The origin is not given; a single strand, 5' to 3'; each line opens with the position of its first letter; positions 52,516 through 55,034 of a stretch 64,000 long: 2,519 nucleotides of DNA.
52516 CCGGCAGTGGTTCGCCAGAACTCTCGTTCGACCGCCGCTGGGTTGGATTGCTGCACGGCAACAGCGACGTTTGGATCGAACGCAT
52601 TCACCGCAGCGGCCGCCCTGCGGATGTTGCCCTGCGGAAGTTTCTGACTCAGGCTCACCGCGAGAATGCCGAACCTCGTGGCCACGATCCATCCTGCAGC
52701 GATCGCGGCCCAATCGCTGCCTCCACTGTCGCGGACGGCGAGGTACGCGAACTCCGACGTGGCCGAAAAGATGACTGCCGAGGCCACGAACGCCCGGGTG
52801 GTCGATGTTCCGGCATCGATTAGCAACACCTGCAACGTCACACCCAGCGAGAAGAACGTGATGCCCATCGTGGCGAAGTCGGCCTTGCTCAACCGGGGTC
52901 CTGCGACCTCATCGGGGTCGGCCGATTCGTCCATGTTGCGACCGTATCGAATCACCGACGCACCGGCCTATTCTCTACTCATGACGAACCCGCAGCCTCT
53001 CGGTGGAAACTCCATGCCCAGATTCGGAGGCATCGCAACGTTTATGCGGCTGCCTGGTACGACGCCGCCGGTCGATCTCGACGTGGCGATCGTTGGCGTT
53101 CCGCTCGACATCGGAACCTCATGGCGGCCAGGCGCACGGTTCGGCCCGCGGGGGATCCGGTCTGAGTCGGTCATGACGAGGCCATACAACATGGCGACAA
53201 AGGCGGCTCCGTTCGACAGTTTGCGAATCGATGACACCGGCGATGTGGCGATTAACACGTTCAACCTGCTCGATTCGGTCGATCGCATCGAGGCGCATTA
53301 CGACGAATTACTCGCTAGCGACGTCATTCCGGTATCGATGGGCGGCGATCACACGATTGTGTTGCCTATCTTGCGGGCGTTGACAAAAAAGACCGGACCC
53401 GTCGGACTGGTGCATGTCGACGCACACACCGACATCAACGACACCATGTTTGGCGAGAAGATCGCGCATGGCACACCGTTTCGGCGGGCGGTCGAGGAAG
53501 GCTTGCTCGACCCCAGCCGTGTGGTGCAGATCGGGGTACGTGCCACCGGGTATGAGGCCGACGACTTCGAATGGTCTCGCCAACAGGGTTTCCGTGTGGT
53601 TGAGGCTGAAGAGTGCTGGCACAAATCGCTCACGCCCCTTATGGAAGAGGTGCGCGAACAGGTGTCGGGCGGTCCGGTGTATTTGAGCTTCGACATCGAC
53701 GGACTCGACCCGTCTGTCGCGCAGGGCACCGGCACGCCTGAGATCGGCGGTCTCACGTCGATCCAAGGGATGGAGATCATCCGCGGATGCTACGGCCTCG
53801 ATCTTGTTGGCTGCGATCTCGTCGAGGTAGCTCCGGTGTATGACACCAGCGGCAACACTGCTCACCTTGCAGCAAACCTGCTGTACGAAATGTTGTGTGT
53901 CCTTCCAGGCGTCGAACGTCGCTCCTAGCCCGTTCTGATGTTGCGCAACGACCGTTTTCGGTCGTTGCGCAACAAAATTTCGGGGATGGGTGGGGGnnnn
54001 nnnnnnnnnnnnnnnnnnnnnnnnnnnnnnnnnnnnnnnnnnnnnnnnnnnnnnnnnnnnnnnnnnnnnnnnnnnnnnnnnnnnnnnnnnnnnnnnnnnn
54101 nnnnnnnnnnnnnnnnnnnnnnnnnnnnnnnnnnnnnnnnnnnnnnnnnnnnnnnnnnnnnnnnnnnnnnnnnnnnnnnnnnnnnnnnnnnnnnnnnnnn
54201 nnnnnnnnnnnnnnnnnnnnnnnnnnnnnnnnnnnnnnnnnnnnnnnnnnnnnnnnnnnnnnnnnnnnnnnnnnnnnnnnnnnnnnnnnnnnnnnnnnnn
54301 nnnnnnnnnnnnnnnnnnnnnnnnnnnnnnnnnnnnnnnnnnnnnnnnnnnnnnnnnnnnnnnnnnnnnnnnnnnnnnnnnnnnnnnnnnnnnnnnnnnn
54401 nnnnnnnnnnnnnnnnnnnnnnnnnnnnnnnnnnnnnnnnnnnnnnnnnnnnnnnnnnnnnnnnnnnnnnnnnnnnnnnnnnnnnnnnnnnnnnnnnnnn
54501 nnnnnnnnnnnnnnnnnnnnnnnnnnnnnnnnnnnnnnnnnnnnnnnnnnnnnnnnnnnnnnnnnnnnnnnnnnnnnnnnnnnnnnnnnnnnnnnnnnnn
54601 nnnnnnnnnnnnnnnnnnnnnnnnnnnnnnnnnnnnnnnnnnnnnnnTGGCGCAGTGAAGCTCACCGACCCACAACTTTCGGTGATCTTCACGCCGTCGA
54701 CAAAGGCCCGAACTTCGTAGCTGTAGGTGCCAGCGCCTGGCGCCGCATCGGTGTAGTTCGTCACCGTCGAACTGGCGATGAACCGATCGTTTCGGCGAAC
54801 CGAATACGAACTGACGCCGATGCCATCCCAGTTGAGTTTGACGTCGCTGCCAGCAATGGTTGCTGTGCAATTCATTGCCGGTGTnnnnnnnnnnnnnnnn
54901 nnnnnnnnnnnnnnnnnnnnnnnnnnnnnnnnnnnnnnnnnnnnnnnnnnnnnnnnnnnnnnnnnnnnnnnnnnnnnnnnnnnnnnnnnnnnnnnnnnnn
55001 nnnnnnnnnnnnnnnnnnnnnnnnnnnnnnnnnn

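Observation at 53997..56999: ~1000-aa secreted beta-propeller/discoidin protein ending in five Cys-bracketed tandem modules, with the last two recently duplicated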

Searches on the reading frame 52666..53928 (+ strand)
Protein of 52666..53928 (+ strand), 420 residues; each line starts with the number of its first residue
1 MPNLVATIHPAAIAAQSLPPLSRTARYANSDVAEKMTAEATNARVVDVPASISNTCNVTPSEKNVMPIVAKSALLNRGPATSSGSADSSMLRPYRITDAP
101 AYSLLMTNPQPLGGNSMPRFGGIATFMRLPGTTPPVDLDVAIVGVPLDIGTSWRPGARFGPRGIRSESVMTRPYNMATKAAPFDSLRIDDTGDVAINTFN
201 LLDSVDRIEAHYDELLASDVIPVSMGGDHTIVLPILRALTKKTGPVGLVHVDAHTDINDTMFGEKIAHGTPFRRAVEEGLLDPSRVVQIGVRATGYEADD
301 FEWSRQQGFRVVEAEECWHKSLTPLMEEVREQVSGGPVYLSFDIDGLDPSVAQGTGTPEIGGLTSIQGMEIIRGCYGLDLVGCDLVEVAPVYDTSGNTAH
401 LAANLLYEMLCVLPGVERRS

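Call 62: search_protein_families(library=pfam, proteins=[window:52666-53928:+], max_evalue=0.00001)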
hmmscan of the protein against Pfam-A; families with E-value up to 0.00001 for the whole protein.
window:52666-53928:+ (420 aa): 1 family
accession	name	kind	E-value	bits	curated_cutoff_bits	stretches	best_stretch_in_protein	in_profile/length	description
PF00491.26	Arginase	-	1e-93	314.3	22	1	139-411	2-280/280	Arginase family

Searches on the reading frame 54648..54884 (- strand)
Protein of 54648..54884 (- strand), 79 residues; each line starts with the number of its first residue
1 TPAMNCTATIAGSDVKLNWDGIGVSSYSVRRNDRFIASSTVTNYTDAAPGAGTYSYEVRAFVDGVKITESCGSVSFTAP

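Call 41: predict_structure(alignment_id=A2)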
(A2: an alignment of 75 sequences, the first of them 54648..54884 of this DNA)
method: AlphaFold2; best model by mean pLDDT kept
length: 79 residues; sequences in the alignment: 75
mean_pLDDT: 94.8   pTM: 0.83
mean pLDDT of the five models: 94.8, 92.2, 91.9, 91.4, 89.4
residues with pLDDT >= 90: 73; 70-90: 4; 50-70: 2; < 50: 0
segments of 3 or more residues with pLDDT < 50: none
pLDDT, mean of each block of 10 residues (from residue 1): 89 97 96 98 97 97 94 90
secondary structure, 60 per line:
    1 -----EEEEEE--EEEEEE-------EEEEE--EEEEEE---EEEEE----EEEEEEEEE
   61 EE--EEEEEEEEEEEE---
elements in order: E6-11 E14-19 E27-31 E34-39 E43-47 E52-62 E65-76

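Call 52: search_protein_families(library=pfam, alignment_id=A2, max_evalue=0.01)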
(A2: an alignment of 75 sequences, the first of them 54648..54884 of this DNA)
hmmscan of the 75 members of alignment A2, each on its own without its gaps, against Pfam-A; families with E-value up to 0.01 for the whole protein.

A. member 1, window:54648-54884:- (79 aa): 1 family
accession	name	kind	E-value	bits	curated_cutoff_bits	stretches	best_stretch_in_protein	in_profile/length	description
PF18370.7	RGI_lyase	-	0.001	19.8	27.8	1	24-70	33-80/86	Rhamnogalacturonan I lyases beta-sheet domain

B. families by the number of members that match (of 75 scanned): 7 families
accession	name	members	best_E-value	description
PF18370.7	RGI_lyase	9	1.2e-05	Rhamnogalacturonan I lyases beta-sheet domain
PF00041.27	fn3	1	4.9e-05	Fibronectin type III domain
PF16656.11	Pur_ac_phosph_N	1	0.00015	Purple acid Phosphatase, N-terminal domain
PF05345.18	He_PIG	1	0.0015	Putative Ig domain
PF17882.6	SBD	1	0.0032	OAA-family lectin sugar binding domain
PF09142.17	TruB_C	1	0.0035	tRNA Pseudouridine synthase II, C terminal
PF07495.19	Y_Y_Y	1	0.0042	Y_Y_Y domain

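Call 53: search_solved_structures(query=A2, max_evalue=1, show_alignments=2)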
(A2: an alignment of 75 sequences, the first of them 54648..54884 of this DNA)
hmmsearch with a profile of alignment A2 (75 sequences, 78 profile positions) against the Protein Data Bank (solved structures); distinct sequences matched with E-value up to 1: 11.
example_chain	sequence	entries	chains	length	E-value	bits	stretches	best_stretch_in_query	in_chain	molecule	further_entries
3mpc_A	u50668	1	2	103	1.9e-05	28.1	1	10-67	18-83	Fn3-like protein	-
8pn5_A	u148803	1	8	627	7.4e-05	26.2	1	8-68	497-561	DUF3472 domain-containing protein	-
8pmu_A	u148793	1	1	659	7.9e-05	26.1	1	8-68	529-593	DUF3472 domain-containing protein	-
8pn3_A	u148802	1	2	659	7.9e-05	26.1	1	8-68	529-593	DUF3472 domain-containing protein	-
5g56_A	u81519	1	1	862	0.0016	21.9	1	10-67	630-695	CARBOHYDRATE BINDING FAMILY 6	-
2z8r_A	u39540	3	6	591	0.0033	20.9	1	11-67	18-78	YesW protein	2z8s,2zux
7f7r_A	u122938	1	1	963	0.078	16.5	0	12-61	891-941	GH31 alpha-N-acetylgalactosaminidase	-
6m76_A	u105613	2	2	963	0.079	16.5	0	12-61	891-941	LPXTG-motif cell wall anchor domain protein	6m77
7f7q_A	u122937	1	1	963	0.079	16.5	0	12-61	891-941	GH31 alpha-N-acetylgalactosaminidase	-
7js4_A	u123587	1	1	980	0.78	13.3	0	22-52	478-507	F5/8 type C domain protein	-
5kdn_A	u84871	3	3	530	0.98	13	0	22-52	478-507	F5/8 type C domain protein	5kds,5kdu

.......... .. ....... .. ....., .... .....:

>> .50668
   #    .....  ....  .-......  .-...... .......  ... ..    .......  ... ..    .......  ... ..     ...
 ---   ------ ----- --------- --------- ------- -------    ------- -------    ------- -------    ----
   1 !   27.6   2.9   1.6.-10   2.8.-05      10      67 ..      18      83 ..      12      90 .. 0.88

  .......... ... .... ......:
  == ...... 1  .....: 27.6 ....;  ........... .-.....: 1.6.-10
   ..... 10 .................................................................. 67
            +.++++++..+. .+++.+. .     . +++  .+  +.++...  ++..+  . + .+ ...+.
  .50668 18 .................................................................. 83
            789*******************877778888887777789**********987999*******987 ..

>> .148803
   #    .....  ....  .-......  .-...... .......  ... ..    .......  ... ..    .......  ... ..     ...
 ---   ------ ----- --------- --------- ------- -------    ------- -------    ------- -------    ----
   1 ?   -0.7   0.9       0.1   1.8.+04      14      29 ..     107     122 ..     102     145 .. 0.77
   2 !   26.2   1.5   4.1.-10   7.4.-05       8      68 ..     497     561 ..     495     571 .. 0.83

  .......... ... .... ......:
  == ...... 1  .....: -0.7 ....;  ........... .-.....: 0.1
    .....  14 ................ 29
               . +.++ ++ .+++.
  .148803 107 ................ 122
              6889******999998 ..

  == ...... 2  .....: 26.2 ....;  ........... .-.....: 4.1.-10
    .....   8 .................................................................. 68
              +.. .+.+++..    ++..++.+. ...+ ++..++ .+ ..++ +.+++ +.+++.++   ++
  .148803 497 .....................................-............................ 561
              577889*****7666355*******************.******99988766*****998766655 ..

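Call 57: search_protein_representatives(alignment_id=A2)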
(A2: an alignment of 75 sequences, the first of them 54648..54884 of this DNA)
Query: 75 sequences, 78 profile positions. Proteins with E-value up to 0.001 (for the whole library): 7327; up to 1e-10: 2094; up to 1e-30: 292. The best 150 are listed.
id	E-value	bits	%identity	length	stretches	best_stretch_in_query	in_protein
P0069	3.7e-176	588.0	-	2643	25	3-76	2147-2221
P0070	6.0e-145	487.9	-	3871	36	7-62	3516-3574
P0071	1.9e-132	447.9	-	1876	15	2-74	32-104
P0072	5.7e-127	430.3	-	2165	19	10-75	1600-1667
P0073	7.4e-127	430.0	-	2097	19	11-75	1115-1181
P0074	1.4e-126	429.1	-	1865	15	6-64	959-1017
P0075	2.0e-120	409.4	-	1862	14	10-75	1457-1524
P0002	1.8e-115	393.5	-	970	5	1-77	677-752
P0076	5.1e-111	379.2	-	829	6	3-72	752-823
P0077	7.4e-106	362.7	-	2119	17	8-72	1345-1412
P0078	2.4e-105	361.1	-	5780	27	11-62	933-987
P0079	8.3e-105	359.3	-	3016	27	7-58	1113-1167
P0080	8.0e-104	356.2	-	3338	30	7-66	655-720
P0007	6.4e-103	353.3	-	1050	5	1-76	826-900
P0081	1.7e-101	348.7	-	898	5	2-77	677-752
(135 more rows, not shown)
